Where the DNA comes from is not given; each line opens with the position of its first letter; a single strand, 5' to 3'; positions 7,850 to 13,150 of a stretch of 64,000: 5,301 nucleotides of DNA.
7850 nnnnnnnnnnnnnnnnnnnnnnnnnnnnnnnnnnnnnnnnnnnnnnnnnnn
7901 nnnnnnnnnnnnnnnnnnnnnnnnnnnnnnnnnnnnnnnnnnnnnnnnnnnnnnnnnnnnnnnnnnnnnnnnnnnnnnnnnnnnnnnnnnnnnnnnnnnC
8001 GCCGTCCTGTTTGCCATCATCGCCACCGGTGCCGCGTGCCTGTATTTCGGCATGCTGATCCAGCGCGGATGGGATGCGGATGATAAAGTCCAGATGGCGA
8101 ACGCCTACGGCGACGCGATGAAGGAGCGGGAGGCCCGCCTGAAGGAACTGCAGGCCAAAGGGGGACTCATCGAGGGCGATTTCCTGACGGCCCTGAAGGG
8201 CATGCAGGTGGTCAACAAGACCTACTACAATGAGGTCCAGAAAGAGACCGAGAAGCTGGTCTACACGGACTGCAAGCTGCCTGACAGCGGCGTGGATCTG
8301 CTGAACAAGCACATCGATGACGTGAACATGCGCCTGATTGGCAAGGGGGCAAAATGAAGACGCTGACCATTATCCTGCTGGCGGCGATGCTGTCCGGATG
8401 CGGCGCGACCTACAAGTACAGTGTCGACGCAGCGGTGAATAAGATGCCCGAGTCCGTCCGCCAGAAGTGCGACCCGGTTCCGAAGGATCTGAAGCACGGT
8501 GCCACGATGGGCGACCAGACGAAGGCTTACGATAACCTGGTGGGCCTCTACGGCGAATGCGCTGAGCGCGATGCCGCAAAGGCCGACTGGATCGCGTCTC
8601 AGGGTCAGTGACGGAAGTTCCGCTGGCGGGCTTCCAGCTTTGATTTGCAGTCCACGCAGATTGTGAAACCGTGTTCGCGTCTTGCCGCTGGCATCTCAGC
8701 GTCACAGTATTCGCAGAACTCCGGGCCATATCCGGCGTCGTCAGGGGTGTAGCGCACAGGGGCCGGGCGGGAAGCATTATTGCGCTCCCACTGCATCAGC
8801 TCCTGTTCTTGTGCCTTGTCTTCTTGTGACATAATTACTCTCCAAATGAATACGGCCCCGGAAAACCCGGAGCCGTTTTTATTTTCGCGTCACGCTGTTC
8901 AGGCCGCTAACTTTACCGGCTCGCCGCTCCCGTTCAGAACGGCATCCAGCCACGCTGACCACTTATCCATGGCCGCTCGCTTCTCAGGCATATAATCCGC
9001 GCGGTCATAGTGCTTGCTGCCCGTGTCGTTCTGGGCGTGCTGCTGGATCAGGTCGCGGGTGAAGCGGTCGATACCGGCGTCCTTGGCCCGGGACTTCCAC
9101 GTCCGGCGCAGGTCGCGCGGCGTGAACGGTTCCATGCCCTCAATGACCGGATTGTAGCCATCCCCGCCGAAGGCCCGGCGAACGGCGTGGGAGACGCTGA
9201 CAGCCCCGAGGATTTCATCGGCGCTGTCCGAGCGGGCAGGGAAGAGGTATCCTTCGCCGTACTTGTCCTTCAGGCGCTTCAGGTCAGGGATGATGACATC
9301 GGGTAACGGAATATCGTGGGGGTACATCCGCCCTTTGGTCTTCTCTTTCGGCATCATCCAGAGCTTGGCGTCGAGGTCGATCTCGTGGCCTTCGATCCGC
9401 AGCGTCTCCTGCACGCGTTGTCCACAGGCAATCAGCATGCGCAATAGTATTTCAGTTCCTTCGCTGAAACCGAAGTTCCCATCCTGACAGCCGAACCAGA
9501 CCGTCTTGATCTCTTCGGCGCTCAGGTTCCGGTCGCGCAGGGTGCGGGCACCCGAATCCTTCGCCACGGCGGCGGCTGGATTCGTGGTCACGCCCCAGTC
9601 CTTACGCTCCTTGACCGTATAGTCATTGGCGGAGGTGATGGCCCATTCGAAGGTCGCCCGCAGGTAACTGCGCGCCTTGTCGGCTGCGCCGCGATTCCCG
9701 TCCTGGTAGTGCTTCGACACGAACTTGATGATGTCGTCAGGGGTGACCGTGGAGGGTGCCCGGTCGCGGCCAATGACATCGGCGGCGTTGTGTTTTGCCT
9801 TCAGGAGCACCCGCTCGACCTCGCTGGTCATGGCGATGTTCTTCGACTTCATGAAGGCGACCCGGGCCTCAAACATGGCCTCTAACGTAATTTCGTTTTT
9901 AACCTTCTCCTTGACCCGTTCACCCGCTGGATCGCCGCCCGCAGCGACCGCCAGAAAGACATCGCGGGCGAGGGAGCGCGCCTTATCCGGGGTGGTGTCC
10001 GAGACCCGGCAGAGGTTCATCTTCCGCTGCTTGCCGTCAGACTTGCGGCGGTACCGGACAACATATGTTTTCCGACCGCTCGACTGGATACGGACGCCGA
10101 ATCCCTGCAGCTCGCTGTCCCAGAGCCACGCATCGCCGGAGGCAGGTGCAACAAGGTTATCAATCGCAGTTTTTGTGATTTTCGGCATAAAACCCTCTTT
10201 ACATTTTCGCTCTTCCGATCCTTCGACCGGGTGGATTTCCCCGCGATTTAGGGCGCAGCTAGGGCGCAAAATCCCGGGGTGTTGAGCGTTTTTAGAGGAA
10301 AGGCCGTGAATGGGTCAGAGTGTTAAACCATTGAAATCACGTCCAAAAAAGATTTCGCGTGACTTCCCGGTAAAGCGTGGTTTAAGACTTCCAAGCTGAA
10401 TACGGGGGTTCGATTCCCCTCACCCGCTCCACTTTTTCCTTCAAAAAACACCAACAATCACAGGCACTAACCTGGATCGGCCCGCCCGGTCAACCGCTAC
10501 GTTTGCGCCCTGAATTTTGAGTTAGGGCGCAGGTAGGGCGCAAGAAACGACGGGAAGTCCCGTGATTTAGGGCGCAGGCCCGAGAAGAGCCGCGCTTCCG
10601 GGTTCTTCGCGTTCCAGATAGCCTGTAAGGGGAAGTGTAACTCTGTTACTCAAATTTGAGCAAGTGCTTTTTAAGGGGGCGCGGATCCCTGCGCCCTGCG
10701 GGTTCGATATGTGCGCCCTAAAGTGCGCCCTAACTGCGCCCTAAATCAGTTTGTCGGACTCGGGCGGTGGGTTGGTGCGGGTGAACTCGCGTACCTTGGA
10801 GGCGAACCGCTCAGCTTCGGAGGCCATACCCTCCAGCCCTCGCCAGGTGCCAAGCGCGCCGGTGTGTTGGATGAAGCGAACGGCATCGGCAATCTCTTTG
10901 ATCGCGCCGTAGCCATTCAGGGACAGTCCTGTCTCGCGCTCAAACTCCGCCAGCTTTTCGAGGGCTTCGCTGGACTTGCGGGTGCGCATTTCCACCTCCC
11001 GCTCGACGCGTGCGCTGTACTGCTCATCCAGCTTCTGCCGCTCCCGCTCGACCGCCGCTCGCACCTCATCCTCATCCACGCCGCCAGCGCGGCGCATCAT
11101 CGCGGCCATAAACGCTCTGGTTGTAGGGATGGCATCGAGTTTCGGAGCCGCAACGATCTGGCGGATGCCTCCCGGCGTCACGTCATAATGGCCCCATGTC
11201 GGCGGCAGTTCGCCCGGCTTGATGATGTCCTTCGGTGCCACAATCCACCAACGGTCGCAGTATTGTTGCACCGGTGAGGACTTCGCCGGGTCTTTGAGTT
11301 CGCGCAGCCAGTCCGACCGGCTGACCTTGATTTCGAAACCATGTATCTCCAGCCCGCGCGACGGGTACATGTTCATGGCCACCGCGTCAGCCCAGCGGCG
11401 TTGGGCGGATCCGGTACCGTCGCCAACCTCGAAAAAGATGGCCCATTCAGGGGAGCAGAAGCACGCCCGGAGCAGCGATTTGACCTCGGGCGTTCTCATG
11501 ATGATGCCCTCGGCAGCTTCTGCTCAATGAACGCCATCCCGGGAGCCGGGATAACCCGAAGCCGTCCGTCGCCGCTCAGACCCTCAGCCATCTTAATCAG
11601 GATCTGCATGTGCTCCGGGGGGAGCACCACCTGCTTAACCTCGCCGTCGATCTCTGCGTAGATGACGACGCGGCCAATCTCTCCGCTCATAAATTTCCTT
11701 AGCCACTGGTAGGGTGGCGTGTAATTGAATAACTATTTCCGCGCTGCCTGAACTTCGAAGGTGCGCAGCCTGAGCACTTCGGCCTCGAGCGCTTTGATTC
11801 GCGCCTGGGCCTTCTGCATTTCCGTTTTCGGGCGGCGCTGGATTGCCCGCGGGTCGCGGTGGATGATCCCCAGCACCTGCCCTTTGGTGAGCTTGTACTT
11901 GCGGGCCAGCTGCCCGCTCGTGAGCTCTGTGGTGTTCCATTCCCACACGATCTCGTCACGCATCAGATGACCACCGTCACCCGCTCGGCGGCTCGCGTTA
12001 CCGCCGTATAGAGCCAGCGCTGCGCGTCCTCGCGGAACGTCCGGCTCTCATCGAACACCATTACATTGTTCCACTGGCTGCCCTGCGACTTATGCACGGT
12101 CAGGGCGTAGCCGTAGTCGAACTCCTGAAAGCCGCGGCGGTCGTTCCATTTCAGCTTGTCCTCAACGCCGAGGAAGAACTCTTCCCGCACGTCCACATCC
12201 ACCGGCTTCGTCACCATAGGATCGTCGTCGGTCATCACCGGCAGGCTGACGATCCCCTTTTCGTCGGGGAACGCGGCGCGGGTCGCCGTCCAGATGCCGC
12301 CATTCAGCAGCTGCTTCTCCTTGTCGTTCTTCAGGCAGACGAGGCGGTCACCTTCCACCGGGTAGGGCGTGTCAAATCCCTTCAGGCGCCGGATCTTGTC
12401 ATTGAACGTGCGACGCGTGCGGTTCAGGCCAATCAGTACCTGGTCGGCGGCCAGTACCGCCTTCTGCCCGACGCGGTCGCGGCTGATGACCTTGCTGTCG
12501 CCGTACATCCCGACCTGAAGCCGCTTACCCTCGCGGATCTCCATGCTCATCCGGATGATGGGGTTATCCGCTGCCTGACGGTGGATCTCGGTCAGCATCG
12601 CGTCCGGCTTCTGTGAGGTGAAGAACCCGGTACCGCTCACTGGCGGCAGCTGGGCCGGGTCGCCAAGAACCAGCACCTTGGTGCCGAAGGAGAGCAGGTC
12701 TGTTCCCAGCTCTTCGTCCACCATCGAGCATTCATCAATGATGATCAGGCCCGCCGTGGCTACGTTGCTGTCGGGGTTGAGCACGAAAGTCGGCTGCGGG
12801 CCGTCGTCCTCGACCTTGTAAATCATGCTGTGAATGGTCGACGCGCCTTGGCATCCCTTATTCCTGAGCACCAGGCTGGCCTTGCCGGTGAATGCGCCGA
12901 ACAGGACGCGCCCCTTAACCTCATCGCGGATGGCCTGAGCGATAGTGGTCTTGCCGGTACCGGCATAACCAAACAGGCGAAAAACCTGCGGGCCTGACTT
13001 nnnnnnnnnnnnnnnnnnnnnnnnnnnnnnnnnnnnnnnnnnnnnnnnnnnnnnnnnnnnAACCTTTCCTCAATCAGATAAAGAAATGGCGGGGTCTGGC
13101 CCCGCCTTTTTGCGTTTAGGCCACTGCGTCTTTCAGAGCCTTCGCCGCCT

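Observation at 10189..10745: attP-like core (3' 44 nt of tRNA-Gly UCC) next to a P4-type integrase, with phage DNA and phage-specific motifs on both sides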

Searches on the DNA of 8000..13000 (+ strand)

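Call 6: search_dna_similar(query=window:8000-13000:+, collection=phages, mode=near)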
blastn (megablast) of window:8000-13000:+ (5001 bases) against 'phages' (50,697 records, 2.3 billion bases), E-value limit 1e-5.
Records with a match: 7; places in all: 7; records where one place covers at least 80% of the query: 0.
Best place of each record, by identity: 95-99% 1; 80-90% 5; 60-80% 1.
By first word of the organism name: Pseudomonas 5; Aeromonas 1; Bacteriophage 1.
By host as written in the record: Pseudomonas aeruginosa UVA4 2; Pseudomonas aeruginosa 2; Aeromonas hydrophila 1; Pseudomonas luteola 1; - 1.
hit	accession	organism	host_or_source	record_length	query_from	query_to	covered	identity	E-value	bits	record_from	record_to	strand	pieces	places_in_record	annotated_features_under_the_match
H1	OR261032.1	Aeromonas phage ST4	Aeromonas hydrophila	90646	130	864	13%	79.3%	2e-62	431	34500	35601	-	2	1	hypothetical protein (x4)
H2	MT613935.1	Pseudomonas phage Persinger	Pseudomonas aeruginosa UVA4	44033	947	1122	4%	81.3%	8e-31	143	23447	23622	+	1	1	integrase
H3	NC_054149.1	Pseudomonas phage Persinger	Pseudomonas aeruginosa UVA4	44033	947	1122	4%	81.3%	8e-31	143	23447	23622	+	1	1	integrase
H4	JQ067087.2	Pseudomonas phage PaMx11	Pseudomonas aeruginosa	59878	4072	4125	1%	88.9%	5e-8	68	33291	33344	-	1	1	uvrD: putative UvrD helicase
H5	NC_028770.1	Pseudomonas phage PaMx11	Pseudomonas aeruginosa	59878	4072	4125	1%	88.9%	5e-8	68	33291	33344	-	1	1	uvrD: Dda-like helicase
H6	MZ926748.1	Pseudomonas phage AIIMS-Plu-RaNi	Pseudomonas luteola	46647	4074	4125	1%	88.5%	7e-7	64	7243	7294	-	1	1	putative helicase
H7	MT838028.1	Bacteriophage sp.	human fecal samples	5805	2389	2432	1%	95.6%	4e-9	71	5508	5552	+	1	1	record has no annotation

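Call 21: get_annotated_region(hit=H7, flank=3000)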
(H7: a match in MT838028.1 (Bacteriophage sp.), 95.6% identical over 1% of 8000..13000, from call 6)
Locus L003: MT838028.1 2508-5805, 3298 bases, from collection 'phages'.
description: UNVERIFIED: Bacteriophage sp. clone scaffold_6461 genomic sequence.
organism: Bacteriophage sp. (NCBI taxid 38018)
taxonomy: Viruses
host: -; source: human fecal samples; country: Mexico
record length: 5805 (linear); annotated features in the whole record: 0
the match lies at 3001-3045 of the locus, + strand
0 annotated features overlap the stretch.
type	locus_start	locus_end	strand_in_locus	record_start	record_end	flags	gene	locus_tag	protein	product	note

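Call 52: get_annotated_region(hit=H1, flank=6000)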
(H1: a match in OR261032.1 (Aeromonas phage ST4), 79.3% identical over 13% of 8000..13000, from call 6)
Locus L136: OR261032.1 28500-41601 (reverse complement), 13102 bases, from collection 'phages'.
description: Aeromonas phage ST4, complete genome.
organism: Aeromonas phage ST4 (NCBI taxid 3065692)
taxonomy: Viruses; Duplodnaviria; Heunggongvirae; Uroviricota; Caudoviricetes
host: Aeromonas hydrophila; source: underground sewage; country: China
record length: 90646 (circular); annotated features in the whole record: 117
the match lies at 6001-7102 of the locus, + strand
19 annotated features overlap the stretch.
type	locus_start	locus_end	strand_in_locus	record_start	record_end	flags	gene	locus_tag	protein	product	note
CDS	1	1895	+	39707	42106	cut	-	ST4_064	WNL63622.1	tail spike protein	-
CDS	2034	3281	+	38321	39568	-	-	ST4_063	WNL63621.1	tail fiber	-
CDS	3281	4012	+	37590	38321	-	-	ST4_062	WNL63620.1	hypothetical protein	-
CDS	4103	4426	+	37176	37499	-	-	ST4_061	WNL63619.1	holin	-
CDS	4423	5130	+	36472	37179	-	-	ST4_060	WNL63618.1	endolysin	-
CDS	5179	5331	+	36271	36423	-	-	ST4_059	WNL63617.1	hypothetical protein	-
CDS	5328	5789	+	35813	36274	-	-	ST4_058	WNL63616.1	hypothetical protein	-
CDS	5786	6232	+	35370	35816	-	-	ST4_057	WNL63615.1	hypothetical protein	-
CDS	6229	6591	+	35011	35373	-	-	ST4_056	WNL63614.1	hypothetical protein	-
CDS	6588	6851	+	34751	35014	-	-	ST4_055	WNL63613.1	hypothetical protein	-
CDS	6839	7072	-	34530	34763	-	-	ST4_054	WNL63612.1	hypothetical protein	-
CDS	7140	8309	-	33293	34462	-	-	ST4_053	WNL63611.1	integrase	-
tRNA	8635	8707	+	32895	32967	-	-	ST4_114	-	tRNA-Lys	-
CDS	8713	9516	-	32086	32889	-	-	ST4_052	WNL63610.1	hypothetical protein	-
CDS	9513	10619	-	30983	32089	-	-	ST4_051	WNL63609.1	hypothetical protein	-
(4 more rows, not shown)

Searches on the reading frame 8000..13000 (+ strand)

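Call 56: search_protein_families(library=pfam, proteins=[L136:7140-8309:-], max_evalue=0.01)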
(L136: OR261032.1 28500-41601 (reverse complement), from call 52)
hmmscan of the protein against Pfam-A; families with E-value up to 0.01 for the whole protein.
L136:7140-8309:- (389 aa): 3 families
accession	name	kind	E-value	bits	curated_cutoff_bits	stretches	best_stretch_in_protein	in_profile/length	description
PF00589.27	Phage_integrase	-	1.4e-17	64.5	27.1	1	203-363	3-168/172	Phage integrase family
PF13356.12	Arm-DNA-bind_3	-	1.9e-13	50.8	27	1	4-90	1-81/83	Arm DNA-binding domain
PF14659.12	Phage_int_SAM_3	-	7.7e-05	23.3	22.6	1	97-147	1-50/58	Phage integrase, N-terminal SAM-like domain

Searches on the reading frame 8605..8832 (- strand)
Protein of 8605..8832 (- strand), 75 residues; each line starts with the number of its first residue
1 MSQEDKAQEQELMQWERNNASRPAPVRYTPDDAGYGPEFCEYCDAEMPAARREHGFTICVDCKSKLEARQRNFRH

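Call 47: search_protein_families(library=pfam, proteins=[window:8605-8832:-], max_evalue=0.1)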
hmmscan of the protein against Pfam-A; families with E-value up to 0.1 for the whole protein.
window:8605-8832:- (75 aa): 3 families
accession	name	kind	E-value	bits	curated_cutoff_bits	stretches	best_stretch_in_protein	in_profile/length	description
PF12773.13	DZR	-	0.017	15.7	27.3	1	37-71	12-39/45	Double zinc ribbon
PF24458.1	DUF7573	-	0.019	15.4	30.2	1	38-64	12-38/39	Domain of unknown function (DUF7573)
PF18912.6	DZR_2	-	0.065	13.5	27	0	37-70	7-35/56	Double zinc ribbon domain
